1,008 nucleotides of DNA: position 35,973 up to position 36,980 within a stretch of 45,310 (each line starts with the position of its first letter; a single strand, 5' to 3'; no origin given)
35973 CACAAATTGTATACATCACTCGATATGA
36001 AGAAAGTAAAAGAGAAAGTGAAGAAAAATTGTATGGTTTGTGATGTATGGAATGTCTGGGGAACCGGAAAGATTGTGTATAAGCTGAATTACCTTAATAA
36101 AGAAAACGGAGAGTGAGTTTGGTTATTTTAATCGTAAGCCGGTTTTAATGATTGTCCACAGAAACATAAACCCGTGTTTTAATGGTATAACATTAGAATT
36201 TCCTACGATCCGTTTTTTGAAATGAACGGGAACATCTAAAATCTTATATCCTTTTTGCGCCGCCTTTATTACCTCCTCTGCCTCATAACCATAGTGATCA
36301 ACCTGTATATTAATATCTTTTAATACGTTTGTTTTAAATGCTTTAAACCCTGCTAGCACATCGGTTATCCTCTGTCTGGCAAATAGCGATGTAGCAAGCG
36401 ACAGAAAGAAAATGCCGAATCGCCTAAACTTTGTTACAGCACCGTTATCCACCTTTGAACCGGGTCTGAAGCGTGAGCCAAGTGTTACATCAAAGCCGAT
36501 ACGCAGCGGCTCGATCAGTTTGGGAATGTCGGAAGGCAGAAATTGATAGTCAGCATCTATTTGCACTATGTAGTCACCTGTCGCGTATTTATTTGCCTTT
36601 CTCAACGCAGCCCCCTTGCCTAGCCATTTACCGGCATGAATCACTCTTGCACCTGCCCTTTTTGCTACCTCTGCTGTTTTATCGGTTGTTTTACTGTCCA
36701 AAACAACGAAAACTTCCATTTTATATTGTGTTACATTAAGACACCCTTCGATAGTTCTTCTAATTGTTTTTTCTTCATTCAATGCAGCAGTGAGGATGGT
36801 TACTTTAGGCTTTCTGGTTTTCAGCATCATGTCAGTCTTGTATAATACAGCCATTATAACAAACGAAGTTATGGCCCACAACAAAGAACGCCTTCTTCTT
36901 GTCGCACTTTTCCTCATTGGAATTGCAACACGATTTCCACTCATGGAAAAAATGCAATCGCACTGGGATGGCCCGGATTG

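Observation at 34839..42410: Tandem duplication of a three-part module: UDP-sugar dehydrogenase (+) / ArnC-like GT2 (-) / GT-C membrane transferase (+)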

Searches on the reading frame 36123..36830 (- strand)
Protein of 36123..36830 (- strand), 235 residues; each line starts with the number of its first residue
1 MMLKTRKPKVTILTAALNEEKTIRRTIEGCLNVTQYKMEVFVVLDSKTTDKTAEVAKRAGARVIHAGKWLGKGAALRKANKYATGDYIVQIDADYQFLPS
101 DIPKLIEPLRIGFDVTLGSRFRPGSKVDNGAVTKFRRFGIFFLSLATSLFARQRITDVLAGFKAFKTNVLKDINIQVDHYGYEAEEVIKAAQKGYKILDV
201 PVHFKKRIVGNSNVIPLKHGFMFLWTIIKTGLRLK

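Call 4: search_protein_families(library=pfam, proteins=[window:36123-36830:-], max_evalue=0.01)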
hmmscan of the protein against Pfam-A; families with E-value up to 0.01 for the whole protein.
window:36123-36830:- (235 aa): 2 families
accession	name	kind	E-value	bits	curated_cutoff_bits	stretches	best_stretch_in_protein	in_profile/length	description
PF00535.33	Glycos_transf_2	-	2.9e-28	99.4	23.3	1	12-171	2-165/168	Glycosyl transferase family 2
PF13641.12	Glyco_tranf_2_3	-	0.0001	22.9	27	1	8-95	1-97/230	Glycosyltransferase like family 2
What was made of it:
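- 36123..36830 (-): GT2-1: small polyprenyl-phosphate sugar synthase-type GT2 without TM helices. Its 3' end is 6 nt from the DH1 stop and its 5' end is 40 nt from GTC1. PF00535 (call 4).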

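Call 8: search_protein_families(library=ncbifam, proteins=[window:36123-36830:-], max_evalue=0.001)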
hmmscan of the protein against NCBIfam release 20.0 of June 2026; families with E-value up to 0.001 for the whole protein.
window:36123-36830:- (235 aa): 16 families
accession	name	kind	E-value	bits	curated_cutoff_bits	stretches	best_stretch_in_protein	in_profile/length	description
TIGR04182.1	glyco_TIGR04182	equivalog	2e-39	135.7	325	1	9-230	1-217/293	S-layer glycoprotein N-glycosyltransferase AglJ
NF041391.1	DPhHxTase_Halo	equivalog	9.3e-28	96.7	375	1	16-230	3-208/213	dolichyl-phosphate hexose transferase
NF010496.0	PRK13915.1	equivalog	3.3e-17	62.5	262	1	6-116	29-149/307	glucosyl-3-phosphoglycerate synthase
NF058614.1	PPMAGASynPpgS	equivalog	3.5e-17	62.6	370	1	11-204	3-196/226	polyprenyl-phospho-N-acetylgalactosaminyl synthase PpgS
NF047588.1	GlcsyltransPgfSStrep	equivalog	2.8e-12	46.5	500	1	9-173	2-167/308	glycosyltransferase PgfS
TIGR04283.1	glyco_like_mftF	equivalog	3.5e-11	43.1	182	1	11-108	2-95/221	TIGR04283 family arsenosugar biosynthesis glycosyltransferase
TIGR03937.1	PgaC_IcaA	equivalog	4.4e-11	42.4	422.3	1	5-95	42-136/407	poly-beta-1,6-N-acetyl-D-glucosamine synthase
NF007986.1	PRK10714.1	equivalog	1.1e-08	34.5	529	1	9-118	7-124/316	undecaprenyl-phosphate 4-deoxy-4-formamido-L-arabinose transferase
NF047683.1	TeichurnBiosyTuaG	equivalog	2.7e-07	30.5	400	1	5-107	3-109/252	teichuronic acid biosynthesis protein TuaG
TIGR04195.1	S_glycosyl_SunS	equivalog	5.4e-07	28.8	350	1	4-95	53-142/421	SunS family peptide S-glycosyltransferase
NF053739.1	GlytfEpsEBac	equivalog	2.2e-05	23.6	450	1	8-102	1-100/265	glycosyltransferase EpsE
TIGR03111.1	glyc2_xrt_Gpos1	hypoth_equivalog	4.7e-05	22.4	363.95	1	6-106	47-153/439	TIGR03111 family XrtG-associated glycosyltransferase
NF041865.1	EpsU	equivalog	5.2e-05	22.4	700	1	7-96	38-134/394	exopolysaccharide biosynthesis GT2 family glycosyltransferase EpsU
TIGR03469.1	HpnB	hypoth_equivalog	6.4e-05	22.1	379.25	1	5-101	41-152/386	hopene-associated glycosyltransferase HpnB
NF045692.1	OglycostaseCruG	equivalog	8.7e-05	21.6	600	1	9-107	42-150/386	2'-O-glycosyltransferase CruG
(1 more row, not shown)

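Call 15: find_homologous_proteins(query=window:36123-36830:-, max_evalue=1e-10)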
Query window:36123-36830:- (235 aa): 418 proteins with E <= 1e-10 among 934 candidates; the best 120 are listed.
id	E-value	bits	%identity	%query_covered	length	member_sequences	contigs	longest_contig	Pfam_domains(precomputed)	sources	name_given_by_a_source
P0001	2.6e-150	516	100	100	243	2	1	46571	PF13641.13,PF00535.33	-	-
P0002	2.5e-126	438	83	100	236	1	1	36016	PF13641.13,PF00535.33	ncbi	-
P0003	8.7e-116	403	79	100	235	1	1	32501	PF13641.13,PF00535.33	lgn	-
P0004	3.4e-115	402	76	100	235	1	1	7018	PF13641.13,PF00535.33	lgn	-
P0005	1.9e-112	393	74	98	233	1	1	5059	PF13641.13,PF00535.33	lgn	-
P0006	4.0e-111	388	74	98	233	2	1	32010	PF13641.13,PF00535.33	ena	-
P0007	5.0e-111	388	75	100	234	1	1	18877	PF13641.13,PF00535.33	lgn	-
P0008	1.0e-109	384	73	98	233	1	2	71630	PF13641.13,PF00535.33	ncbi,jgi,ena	-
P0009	8.1e-106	371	72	96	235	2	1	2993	PF13641.13,PF00535.33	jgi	jgi:glycosyltransferase involved in cell wall biosynthesis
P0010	1.0e-105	371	73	100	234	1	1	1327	PF13641.13,PF00535.33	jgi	jgi:dolichol-phosphate mannosyltransferase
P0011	5.9e-105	368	70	100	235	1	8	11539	PF13641.13,PF00535.33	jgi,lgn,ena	-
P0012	1.8e-101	357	71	98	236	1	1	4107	PF13641.13,PF00535.33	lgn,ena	-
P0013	9.5e-100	351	67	98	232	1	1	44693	PF13641.13,PF00535.33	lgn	-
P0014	3.1e-99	349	67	97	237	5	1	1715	PF00535.33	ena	-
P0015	5.6e-97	342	65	100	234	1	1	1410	PF13641.13,PF00535.33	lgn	-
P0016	1.9e-96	340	66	98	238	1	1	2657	PF13641.13,PF00535.33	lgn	-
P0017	1.7e-95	337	68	95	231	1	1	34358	PF00535.33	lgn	-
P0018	1.9e-95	337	67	97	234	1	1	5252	PF13641.13,PF00535.33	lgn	-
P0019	6.2e-95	335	67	96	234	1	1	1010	PF13641.13,PF00535.33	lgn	-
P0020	1.3e-94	334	64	97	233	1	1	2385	PF13641.13,PF00535.33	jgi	jgi:glycosyltransferase involved in cell wall biosynthesis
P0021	1.8e-94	334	69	95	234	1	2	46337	PF13641.13,PF00535.33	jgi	jgi:glycosyltransferase involved in cell wall biosynthesis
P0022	4.7e-94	332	67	96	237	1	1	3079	PF13641.13,PF00535.33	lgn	-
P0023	1.2e-93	331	68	93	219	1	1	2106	PF00535.33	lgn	-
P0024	1.5e-93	331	66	99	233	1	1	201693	PF13641.13,PF00535.33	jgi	-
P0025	1.7e-93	331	64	98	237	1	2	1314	PF13641.13,PF00535.33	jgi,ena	-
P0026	2.0e-93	330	65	97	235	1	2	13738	PF13641.13,PF00535.33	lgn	-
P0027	6.5e-93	329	64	96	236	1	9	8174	PF13641.13,PF00535.33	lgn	-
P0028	2.4e-92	327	64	99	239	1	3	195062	PF13641.13,PF00535.33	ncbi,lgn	-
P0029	2.6e-92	327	64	97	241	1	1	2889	PF13641.13,PF00535.33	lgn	-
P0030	4.0e-92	326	65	98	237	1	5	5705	PF13641.13,PF00535.33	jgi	jgi:glycosyltransferase involved in cell wall biosynthesis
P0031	4.2e-92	326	63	98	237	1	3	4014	PF00535.33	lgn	-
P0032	5.3e-92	326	63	99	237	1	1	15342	PF00535.33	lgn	-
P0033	7.4e-92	325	64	97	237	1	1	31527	PF00535.33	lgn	-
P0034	1.0e-91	325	64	100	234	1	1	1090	PF13641.13,PF00535.33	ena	-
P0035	1.1e-91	325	66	95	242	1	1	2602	PF13641.13,PF00535.33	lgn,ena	-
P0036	1.5e-91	324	65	99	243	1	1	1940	PF13641.13,PF00535.33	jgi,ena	-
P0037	1.7e-91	324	65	97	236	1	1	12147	PF13641.13,PF00535.33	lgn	-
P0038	1.9e-91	324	64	99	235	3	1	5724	PF13641.13,PF00535.33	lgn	-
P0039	2.3e-91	324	64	99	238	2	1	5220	PF13641.13,PF00535.33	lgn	-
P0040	2.3e-91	324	63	99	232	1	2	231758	PF13641.13,PF00535.33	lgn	-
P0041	3.5e-91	323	66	94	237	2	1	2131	PF13641.13,PF00535.33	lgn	-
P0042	3.9e-91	323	65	96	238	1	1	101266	PF13641.13,PF00535.33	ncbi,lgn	-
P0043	6.5e-91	322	65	99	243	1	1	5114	PF13641.13,PF00535.33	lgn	-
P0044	6.8e-91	322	65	96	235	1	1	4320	PF13641.13,PF00535.33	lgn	-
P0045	6.8e-91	322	64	96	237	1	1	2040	PF00535.33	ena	-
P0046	1.3e-90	321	64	97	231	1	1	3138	PF13641.13,PF00535.33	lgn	-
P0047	2.0e-90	321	65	96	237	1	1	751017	PF13641.13,PF00535.33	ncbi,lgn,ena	-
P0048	2.2e-90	320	64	97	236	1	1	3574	PF00535.33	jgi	jgi:glycosyltransferase involved in cell wall biosynthesis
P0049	2.2e-90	320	63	97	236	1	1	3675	PF13641.13,PF00535.33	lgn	-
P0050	2.7e-90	320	63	96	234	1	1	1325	PF13641.13,PF00535.33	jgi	-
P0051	3.2e-90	320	66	96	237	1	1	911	PF13641.13,PF00535.33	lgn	-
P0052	8.7e-90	318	63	98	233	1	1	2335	PF13641.13,PF00535.33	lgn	-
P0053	9.0e-90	318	62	97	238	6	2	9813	PF13641.13,PF00535.33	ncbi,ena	-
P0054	9.1e-90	318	64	98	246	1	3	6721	PF13641.13,PF00535.33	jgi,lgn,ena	-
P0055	1.2e-89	318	62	100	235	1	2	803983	PF13641.13,PF00535.33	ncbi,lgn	-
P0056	1.4e-89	318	64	97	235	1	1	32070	PF13641.13,PF00535.33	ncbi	-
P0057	2.9e-89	317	61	99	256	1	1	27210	PF13641.13,PF00535.33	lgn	-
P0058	3.1e-89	317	61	100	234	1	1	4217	PF13641.13,PF00535.33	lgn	-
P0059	4.9e-89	316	63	99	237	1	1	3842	PF13641.13,PF00535.33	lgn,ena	-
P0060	4.9e-89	316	63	97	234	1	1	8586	PF13641.13,PF00535.33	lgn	-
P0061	8.0e-89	315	63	99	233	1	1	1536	PF13641.13,PF00535.33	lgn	-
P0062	8.5e-89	315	61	99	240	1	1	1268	PF13641.13,PF00535.33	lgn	-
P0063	1.3e-88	315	64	97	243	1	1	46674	PF13641.13,PF00535.33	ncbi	-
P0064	1.4e-88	315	62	99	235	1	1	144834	PF13641.13,PF00535.33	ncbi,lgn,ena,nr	ncbi:MAG: dolichol-phosphate mannosyltransferase [Microgenomates group bacterium Gr01-1014_7]|nr:MAG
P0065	1.6e-88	314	63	97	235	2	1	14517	PF00535.33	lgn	-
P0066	2.2e-88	314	61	99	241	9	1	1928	PF13641.13,PF00535.33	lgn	-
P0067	2.5e-88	314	63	98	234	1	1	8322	PF13641.13,PF00535.33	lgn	-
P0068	2.7e-88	314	61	99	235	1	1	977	PF13641.13,PF00535.33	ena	-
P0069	3.2e-88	313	62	96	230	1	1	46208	PF13641.13,PF00535.33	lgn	-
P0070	1.0e-87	312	63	95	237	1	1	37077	PF13641.13,PF00535.33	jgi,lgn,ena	-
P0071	1.1e-87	312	60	97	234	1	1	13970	PF00535.33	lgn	-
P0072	1.3e-87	311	63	97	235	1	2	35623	PF13641.13,PF00535.33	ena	-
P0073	1.8e-87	311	62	97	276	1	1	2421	PF13641.13,PF00535.33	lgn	-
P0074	1.8e-87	311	64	99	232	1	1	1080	PF13641.13,PF00535.33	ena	-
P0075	2.2e-87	311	60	99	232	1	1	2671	PF13641.13,PF00535.33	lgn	-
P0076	2.8e-87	310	61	99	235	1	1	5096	PF13641.13,PF00535.33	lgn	-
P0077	6.7e-87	309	61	95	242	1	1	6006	PF13641.13,PF00535.33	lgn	-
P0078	9.8e-87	309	61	99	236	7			PF13641.13,PF00535.33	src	-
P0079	1.1e-86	308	61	98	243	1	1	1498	PF13641.13,PF00535.33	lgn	-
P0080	1.1e-86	308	62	97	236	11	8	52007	PF13641.13,PF00535.33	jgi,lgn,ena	-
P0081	1.6e-86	308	62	100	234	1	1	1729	PF00535.33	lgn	-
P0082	2.0e-86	308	62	95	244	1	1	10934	PF13641.13,PF00535.33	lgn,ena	-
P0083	2.1e-86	307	61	99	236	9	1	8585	PF00535.33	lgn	-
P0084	5.7e-86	306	61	97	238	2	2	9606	PF00535.33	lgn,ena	-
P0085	1.0e-85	305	60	99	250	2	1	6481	PF13641.13,PF00535.33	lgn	-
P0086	1.1e-85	305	61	99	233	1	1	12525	PF13641.13,PF00535.33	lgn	-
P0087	2.2e-85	304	58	100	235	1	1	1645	PF13641.13,PF00535.33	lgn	-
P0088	1.7e-84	301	60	99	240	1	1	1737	PF13641.13,PF00535.33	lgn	-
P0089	2.0e-84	301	59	99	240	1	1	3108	PF13641.13,PF00535.33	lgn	-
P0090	7.8e-84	299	60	99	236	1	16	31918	PF13641.13,PF00535.33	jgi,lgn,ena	-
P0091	2.7e-83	297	59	98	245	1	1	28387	PF13641.13,PF00535.33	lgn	-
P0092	4.8e-83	296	60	97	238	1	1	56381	PF13641.13,PF00535.33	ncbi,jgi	ncbi:MAG: hypothetical protein RL141_640 [Candidatus Parcubacteria bacterium]|jgi:glycosyltransferas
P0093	1.1e-82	295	58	99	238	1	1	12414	PF13641.13,PF00535.33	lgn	-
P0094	1.7e-82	295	64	94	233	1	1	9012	PF00535.33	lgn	-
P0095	2.1e-82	294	61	94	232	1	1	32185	PF13641.13,PF00535.33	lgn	-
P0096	3.0e-82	294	60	97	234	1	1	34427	PF13641.13,PF00535.33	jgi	-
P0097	6.0e-82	293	58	96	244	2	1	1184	PF13641.13,PF00535.33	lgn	-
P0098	6.5e-82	293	58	99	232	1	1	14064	PF13641.13,PF00535.33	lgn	-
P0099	1.3e-80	288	60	98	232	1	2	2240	PF00535.33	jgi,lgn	jgi:glycosyltransferase involved in cell wall biosynthesis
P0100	1.7e-80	288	58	97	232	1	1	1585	PF00535.33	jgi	jgi:glycosyltransferase involved in cell wall biosynthesis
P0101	2.4e-80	288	57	97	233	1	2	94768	PF13641.13,PF00535.33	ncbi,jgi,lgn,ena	-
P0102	1.9e-79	285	58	97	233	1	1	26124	PF13641.13,PF00535.33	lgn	-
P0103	1.3e-78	282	58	97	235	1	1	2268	PF13641.13,PF00535.33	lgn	-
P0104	1.2e-76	276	56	98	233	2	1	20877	PF13641.13,PF00535.33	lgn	-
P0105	1.9e-76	275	54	99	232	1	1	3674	PF13641.13,PF00535.33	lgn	-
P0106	4.7e-76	274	53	97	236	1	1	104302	PF13641.13,PF00535.33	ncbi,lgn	-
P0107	6.2e-76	273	54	95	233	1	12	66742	PF13641.13,PF00535.33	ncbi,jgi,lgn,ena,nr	ncbi:MAG: hypothetical protein A2857_01235 [Candidatus Levybacteria bacterium RIFCSPHIGHO2_01_FULL_3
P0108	7.2e-76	273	53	99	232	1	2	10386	PF13641.13,PF00535.33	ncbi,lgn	-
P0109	8.8e-76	273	56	97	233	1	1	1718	PF13641.13,PF00535.33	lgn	-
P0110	9.4e-75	269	55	98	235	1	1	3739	PF00535.33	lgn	-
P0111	1.2e-74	269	54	97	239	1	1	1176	PF00535.33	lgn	-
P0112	1.2e-74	269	56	96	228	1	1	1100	PF13641.13,PF00535.33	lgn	-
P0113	1.4e-74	269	53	97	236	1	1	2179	PF13641.13,PF00535.33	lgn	-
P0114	3.9e-74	267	56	99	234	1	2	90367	PF00535.33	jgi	-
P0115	1.1e-73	266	55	99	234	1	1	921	PF13641.13,PF00535.33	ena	-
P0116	1.7e-73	265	53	99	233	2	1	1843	PF13641.13,PF00535.33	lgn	-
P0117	1.9e-73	265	52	99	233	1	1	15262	PF13641.13,PF00535.33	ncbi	-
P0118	2.0e-73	265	56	97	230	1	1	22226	PF13641.13,PF00535.33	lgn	-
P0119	2.1e-73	265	52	97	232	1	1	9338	PF13641.13,PF00535.33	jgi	jgi:dolichol-phosphate hexosyltransferase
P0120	2.8e-73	264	51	99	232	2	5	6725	PF00535.33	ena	-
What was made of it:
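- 36123..36830 (-): More than 120 homologues at 51-83% identity (call 15).
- Checked: The public gene call for GT2-1 starts 8 codons upstream (243 aa, call 15).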

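Call 16: find_encoding_contigs(protein=P0002, flank=10000, max_places=2)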
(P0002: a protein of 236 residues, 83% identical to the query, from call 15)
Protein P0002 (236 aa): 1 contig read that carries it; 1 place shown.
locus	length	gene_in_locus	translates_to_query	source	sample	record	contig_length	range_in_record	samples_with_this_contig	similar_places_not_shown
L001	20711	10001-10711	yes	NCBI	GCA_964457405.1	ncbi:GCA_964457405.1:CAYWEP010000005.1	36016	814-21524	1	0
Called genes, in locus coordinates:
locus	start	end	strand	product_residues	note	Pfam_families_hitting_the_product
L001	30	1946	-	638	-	PF13231:PMT_2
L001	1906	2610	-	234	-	PF13489:Methyltransf_23, PF08241:Methyltransf_11, PF08242:Methyltransf_12, PF13649:Methyltransf_25, PF13847:Methyltransf_31 (weak)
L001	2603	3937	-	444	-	-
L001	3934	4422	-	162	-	-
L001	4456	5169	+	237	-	PF00535:Glycos_transf_2, PF10111:Glyco_tranf_2_2 (weak), PF13641:Glyco_tranf_2_3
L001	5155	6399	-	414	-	PF03446:NAD_binding_2, PF03721:UDPG_MGDP_dh_N, PF00984:UDPG_MGDP_dh, PF03720:UDPG_MGDP_dh_C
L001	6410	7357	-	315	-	PF01073:3Beta_HSD, PF01370:Epimerase, PF02719:Polysacc_synt_2, PF04321:RmlD_sub_bind, PF07993:NAD_binding_4, PF16363:GDP_Man_Dehyd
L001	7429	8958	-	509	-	PF13231:PMT_2 (weak)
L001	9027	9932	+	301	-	PF08003:Methyltransf_9 (weak), PF13489:Methyltransf_23, PF07021:MetW (weak), PF13847:Methyltransf_31 (weak), PF08241:Methyltransf_11, PF08242:Methyltransf_12, PF13649:Methyltransf_25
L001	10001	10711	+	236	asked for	PF13641:Glyco_tranf_2_3 (weak), PF00535:Glycos_transf_2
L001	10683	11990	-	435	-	PF02558:ApbA (faint), PF03446:NAD_binding_2 (weak), PF03721:UDPG_MGDP_dh_N, PF00984:UDPG_MGDP_dh, PF03720:UDPG_MGDP_dh_C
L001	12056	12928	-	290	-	PF01370:Epimerase, PF04321:RmlD_sub_bind, PF16363:GDP_Man_Dehyd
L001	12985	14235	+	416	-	PF08421:Methyltransf_13, PF13489:Methyltransf_23, PF08484:Methyltransf_14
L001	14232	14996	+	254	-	PF00535:Glycos_transf_2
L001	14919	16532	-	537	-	-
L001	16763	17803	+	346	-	PF01370:Epimerase, PF02719:Polysacc_synt_2 (weak), PF01073:3Beta_HSD, PF13460:NAD_binding_10, PF16363:GDP_Man_Dehyd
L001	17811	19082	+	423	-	PF08421:Methyltransf_13, PF13489:Methyltransf_23, PF08242:Methyltransf_12 (faint), PF08484:Methyltransf_14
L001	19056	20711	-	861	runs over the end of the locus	-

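Call 17: find_encoding_contigs(protein=P0008, flank=10000, max_places=2)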
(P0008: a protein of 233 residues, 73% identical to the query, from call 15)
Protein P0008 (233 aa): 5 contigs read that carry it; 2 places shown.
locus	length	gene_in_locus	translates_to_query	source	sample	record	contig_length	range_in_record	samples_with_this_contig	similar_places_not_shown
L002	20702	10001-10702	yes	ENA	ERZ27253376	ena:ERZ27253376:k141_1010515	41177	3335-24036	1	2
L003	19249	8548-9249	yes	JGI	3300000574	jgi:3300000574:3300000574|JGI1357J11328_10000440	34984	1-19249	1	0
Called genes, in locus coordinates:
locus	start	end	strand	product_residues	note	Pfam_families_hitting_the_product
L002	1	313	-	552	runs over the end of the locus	PF19830:DUF6311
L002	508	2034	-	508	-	PF13231:PMT_2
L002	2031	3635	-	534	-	PF13231:PMT_2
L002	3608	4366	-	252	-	PF00535:Glycos_transf_2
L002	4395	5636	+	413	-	-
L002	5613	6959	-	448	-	PF13231:PMT_2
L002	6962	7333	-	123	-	-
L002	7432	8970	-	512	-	-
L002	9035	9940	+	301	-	PF08003:Methyltransf_9 (weak), PF13489:Methyltransf_23, PF13847:Methyltransf_31, PF08241:Methyltransf_11, PF08242:Methyltransf_12, PF13649:Methyltransf_25 (weak)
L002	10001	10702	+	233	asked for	PF13641:Glyco_tranf_2_3, PF00535:Glycos_transf_2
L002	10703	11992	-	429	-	PF01210:NAD_Gly3P_dh_N (faint), PF03446:NAD_binding_2 (weak), PF03721:UDPG_MGDP_dh_N, PF00984:UDPG_MGDP_dh, PF03720:UDPG_MGDP_dh_C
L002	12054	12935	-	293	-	PF01370:Epimerase, PF04321:RmlD_sub_bind, PF01073:3Beta_HSD (weak), PF16363:GDP_Man_Dehyd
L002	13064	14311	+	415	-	PF08421:Methyltransf_13, PF13489:Methyltransf_23, PF08484:Methyltransf_14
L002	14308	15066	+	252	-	PF00535:Glycos_transf_2, PF13641:Glyco_tranf_2_3, PF12804:NTP_transf_3 (weak)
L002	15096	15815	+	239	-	PF03372:Exo_endo_phos, PF23226:Exo_endo_phos_PGAP2IP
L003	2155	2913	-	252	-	PF00535:Glycos_transf_2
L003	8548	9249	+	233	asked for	PF13641:Glyco_tranf_2_3, PF00535:Glycos_transf_2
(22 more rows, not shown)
